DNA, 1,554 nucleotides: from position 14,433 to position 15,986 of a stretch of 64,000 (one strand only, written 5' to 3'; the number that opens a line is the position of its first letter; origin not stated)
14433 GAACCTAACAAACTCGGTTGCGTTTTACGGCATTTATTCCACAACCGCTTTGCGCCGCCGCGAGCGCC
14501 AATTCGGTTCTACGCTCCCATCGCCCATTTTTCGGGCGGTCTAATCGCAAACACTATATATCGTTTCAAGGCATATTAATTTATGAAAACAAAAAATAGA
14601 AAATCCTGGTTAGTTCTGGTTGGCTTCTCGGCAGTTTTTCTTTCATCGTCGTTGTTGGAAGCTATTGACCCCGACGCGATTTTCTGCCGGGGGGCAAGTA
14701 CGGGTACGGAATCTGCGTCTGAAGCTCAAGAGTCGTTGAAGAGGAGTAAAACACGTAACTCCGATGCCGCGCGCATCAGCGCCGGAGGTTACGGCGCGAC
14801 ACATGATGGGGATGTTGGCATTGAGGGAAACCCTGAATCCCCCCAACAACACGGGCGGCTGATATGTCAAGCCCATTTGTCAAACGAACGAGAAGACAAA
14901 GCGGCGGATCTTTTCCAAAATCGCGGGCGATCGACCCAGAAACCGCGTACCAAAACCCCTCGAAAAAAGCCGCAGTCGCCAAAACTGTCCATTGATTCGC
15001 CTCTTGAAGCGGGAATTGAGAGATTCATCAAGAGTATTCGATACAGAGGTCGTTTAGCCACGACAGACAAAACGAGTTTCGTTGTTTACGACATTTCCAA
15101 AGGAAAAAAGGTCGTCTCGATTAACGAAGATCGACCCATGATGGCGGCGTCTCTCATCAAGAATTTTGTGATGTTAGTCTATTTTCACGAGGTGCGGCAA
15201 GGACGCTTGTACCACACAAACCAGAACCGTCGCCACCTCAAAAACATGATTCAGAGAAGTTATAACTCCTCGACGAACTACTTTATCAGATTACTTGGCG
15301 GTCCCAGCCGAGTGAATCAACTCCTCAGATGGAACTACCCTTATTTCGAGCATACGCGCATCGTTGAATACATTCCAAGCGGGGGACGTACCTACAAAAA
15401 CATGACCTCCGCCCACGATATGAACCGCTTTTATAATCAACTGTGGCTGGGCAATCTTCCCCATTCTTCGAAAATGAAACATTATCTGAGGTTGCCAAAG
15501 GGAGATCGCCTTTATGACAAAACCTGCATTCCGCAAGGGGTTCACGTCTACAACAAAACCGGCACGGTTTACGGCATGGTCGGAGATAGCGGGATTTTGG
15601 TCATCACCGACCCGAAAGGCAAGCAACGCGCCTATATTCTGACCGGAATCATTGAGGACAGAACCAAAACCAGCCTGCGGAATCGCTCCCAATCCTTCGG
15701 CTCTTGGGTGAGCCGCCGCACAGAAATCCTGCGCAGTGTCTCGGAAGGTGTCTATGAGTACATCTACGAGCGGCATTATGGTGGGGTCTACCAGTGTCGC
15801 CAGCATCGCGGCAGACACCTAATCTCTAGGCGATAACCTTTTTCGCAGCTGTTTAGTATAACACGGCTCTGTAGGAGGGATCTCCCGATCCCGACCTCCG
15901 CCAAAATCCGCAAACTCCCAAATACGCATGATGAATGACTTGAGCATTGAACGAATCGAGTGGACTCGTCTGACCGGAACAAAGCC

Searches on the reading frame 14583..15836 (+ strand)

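Call 76: search_protein_families(library=pfam, proteins=[window:14583-15836:+], max_evalue=0.001)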
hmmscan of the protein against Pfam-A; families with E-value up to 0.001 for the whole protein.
window:14583-15836:+ (417 aa): 1 family
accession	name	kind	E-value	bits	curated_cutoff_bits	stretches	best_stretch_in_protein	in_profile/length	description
PF13354.11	Beta-lactamase2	-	2.1e-21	76.7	22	2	219-347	79-206/214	Beta-lactamase enzyme family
